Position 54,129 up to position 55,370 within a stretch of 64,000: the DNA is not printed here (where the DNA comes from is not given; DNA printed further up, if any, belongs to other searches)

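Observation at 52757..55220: Three-gene module: HEPN-like Rx4H protein coupled to an SpsF-like cytidylyltransferase, plus a membrane-anchored protein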

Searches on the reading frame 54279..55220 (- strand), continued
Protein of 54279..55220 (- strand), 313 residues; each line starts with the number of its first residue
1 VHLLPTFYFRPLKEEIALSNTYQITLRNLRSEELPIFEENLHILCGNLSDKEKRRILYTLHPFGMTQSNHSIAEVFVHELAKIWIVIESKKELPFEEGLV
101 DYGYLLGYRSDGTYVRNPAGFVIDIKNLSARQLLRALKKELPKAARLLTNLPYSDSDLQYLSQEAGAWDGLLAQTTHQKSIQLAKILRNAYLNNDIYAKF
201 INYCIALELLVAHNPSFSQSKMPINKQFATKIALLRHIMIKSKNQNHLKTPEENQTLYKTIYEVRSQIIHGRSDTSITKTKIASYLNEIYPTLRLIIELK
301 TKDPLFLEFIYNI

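Call 50: find_encoding_contigs(protein=P0015, flank=6000, max_places=1)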
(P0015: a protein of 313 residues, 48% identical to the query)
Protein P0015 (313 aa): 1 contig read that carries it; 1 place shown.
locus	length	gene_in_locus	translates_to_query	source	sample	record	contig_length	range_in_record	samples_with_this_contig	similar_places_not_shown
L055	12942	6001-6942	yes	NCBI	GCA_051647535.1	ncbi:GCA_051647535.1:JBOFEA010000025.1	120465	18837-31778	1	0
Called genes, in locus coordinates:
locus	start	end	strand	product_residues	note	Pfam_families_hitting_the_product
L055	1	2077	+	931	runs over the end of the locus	PF13525:YfiO (faint), PF07719:TPR_2 (faint), PF09976:TPR_21 (faint), PF13174:TPR_6 (faint), PF14559:TPR_19 (faint), PF13428:TPR_14 (faint), PF17874:TPR_MalT (faint), PF13424:TPR_12 (faint), +1 more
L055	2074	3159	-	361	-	PF03033:Glyco_transf_28, PF04101:Glyco_tran_28_C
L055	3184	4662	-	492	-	PF13432:TPR_16 (faint), PF07719:TPR_2 (faint), PF12895:ANAPC3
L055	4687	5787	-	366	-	PF01926:MMR_HSR1, PF02421:FeoB_N, PF06071:YchF-GTPase_C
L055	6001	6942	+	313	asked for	-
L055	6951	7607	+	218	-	PF02348:CTP_transf_3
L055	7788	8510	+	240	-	-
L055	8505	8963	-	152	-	-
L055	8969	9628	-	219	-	PF02660:G3P_acyltransf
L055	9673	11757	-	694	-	PF02092:tRNA_synt_2f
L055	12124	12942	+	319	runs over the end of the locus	-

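Call 51: find_encoding_contigs(protein=P0017, flank=6000, max_places=1)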
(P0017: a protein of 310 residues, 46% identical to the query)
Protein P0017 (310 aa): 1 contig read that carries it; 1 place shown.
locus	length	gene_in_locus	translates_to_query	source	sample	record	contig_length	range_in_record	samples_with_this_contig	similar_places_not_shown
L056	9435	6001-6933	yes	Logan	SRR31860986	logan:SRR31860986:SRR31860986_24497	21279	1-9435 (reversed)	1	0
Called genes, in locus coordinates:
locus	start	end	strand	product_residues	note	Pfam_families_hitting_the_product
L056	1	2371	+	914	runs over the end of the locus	PF09976:TPR_21 (faint), PF00515:TPR_1 (faint), PF07719:TPR_2 (faint), PF12895:ANAPC3 (faint), PF13424:TPR_12 (faint), PF13174:TPR_6 (faint), PF13428:TPR_14 (faint), PF13432:TPR_16 (faint), +4 more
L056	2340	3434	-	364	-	PF03033:Glyco_transf_28, PF04101:Glyco_tran_28_C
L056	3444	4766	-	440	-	PF07719:TPR_2 (faint), PF13174:TPR_6 (faint), PF13424:TPR_12 (faint), PF23914:TPR_CcmH_CycH (weak), PF12895:ANAPC3, PF14559:TPR_19, PF13428:TPR_14 (weak), PF13432:TPR_16, +2 more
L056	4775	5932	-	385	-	PF01926:MMR_HSR1, PF02421:FeoB_N (weak), PF06071:YchF-GTPase_C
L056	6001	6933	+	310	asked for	-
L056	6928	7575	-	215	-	PF02348:CTP_transf_3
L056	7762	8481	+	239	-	-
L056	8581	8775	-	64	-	-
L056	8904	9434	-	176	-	?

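Call 52: find_encoding_contigs(protein=P0009, flank=6000, max_places=1)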
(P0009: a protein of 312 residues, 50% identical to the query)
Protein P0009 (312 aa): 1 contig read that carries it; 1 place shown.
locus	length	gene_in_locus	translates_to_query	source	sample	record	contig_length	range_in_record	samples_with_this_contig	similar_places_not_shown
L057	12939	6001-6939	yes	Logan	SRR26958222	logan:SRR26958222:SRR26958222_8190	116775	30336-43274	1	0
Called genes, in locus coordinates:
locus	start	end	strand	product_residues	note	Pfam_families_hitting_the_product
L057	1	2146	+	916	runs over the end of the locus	PF13525:YfiO (faint), PF00515:TPR_1 (faint), PF07719:TPR_2 (faint), PF13174:TPR_6 (faint), PF13424:TPR_12 (faint), PF14559:TPR_19 (faint), PF09976:TPR_21 (faint), PF13432:TPR_16 (faint), +1 more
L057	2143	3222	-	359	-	PF03033:Glyco_transf_28, PF04101:Glyco_tran_28_C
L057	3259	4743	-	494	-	PF07719:TPR_2 (faint), PF13424:TPR_12 (faint), PF13428:TPR_14 (faint), PF12895:ANAPC3 (weak)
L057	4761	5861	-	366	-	PF01926:MMR_HSR1, PF02421:FeoB_N, PF06071:YchF-GTPase_C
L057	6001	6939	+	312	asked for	-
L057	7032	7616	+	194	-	PF02348:CTP_transf_3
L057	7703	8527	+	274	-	-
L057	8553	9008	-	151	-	-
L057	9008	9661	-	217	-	PF02660:G3P_acyltransf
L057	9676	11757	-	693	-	PF02092:tRNA_synt_2f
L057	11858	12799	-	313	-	-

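Call 53: find_encoding_contigs(protein=P0018, flank=6000, max_places=1)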
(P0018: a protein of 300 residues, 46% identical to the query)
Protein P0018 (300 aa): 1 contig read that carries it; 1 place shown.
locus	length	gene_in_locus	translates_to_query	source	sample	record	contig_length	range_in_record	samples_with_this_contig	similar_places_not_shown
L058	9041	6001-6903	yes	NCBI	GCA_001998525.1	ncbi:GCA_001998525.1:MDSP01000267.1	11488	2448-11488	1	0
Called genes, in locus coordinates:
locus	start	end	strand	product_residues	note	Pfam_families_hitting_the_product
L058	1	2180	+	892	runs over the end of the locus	PF12895:ANAPC3 (faint), PF13424:TPR_12 (faint), PF14559:TPR_19 (faint), PF07719:TPR_2 (faint), PF09976:TPR_21 (faint), PF13174:TPR_6 (faint), PF13428:TPR_14 (faint), PF13432:TPR_16 (faint), +1 more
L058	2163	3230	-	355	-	PF03033:Glyco_transf_28, PF04101:Glyco_tran_28_C, PF13528:Glyco_trans_1_3 (weak)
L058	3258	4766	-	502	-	PF13181:TPR_8 (faint), PF13424:TPR_12 (faint), PF14559:TPR_19 (faint), PF13428:TPR_14 (faint), PF07719:TPR_2 (faint), PF13414:TPR_11 (faint), PF12895:ANAPC3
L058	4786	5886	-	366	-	PF01926:MMR_HSR1, PF02421:FeoB_N, PF06071:YchF-GTPase_C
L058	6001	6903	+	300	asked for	-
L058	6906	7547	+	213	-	PF02348:CTP_transf_3, PF12804:NTP_transf_3 (weak)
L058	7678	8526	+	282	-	-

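Call 83: fold_search(model_id=the predicted structure, library=viral)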
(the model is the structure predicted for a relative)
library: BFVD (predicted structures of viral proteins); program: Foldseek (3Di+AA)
matches with E <= 10: 70; with E <= 0.001: 0
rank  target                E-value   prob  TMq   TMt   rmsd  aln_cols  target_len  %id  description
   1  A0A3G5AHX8            1.2e+00  0.04  0.10  0.06  22.5       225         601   15  Putative orfan [Satyrvirus sp.]
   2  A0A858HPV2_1          1.2e+00  0.09  0.18  0.17  14.0       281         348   10  RNA-directed RNA polymerase (Fragment) [Riboviria sp.]
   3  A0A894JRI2            1.5e+00  0.15  0.21  0.20  17.0       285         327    7  (no name in the UniProt tables at hand)
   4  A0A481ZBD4            1.5e+00  0.06  0.18  0.19  15.9       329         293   10  Uncharacterized protein [Pithovirus LCPAC304]
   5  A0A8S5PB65            1.7e+00  0.11  0.14  0.19  12.8       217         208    9  MAE-28990/MAE-18760-like HEPN domain-containing protein [Phage sp. ctPtC7]
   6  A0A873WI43            1.7e+00  0.05  0.12  0.17  17.4       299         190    7  Uncharacterized protein [Klebsiella phage Miami]
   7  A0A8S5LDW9            2.0e+00  0.04  0.14  0.05  25.1       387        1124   12  Uncharacterized protein (Fragment) [Myoviridae sp. ctB7y8]
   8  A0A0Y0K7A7            2.2e+00  0.01  0.10  0.06  24.0       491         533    9  Glutathione S transferase-like protein [Glossina hytrovirus (isolate Glossina pallidipes/Ethiopia/Seibersdorf/-)]
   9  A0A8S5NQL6            2.5e+00  0.01  0.08  0.05  21.3       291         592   11  Minor capsid protein [Siphoviridae sp. ctSP74]
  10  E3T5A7                3.0e+00  0.06  0.13  0.10  15.1       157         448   16  Uncharacterized protein [Cafeteria roenbergensis virus (strain BV-PW1)]
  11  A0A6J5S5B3            3.0e+00  0.04  0.16  0.17  20.8       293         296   10  Uncharacterized protein [uncultured Caudovirales phage]
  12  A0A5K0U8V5            3.0e+00  0.03  0.14  0.15  23.0       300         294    9  Uncharacterized protein [Yasminevirus sp. GU-2018]
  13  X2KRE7                3.5e+00  0.03  0.12  0.10  31.2       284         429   14  Uncharacterized protein [Mycobacterium phage Hawkeye]
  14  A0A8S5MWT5            4.0e+00  0.11  0.19  0.32  10.5       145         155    9  Uncharacterized protein [Myoviridae sp. ct3wi9]
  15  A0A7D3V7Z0            4.4e+00  0.06  0.15  0.21  12.1       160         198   16  Uncharacterized protein [Fadolivirus FV1/VV64]
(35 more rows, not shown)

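Call 85: search_protein_families(library=phrogs, alignment_id=A4, max_evalue=0.1)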
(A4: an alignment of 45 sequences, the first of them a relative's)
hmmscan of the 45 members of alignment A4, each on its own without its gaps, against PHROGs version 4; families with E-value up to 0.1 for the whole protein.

A. member 1, P0001 (313 aa): 1 family
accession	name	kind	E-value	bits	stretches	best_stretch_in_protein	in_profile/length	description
phrog_14569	-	head and packaging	0.058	14.2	1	225-289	46-109/147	virion structural protein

B. families by the number of members that match (of 45 scanned): 29 families (the first 25 are shown)
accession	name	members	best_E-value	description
phrog_28161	-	4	0.0055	-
phrog_27260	-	2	0.032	-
phrog_37039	-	2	0.038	-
phrog_21764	-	2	0.042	-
phrog_5957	-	2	0.044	-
phrog_6918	-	1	0.0005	holin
phrog_37021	-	1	0.004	-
phrog_29973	-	1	0.0068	-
phrog_37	-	1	0.0081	tail terminator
phrog_30749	-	1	0.013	-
phrog_10769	-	1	0.015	-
phrog_11179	-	1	0.019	-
phrog_1461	-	1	0.029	-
phrog_6620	-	1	0.032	transposase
phrog_14842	-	1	0.036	-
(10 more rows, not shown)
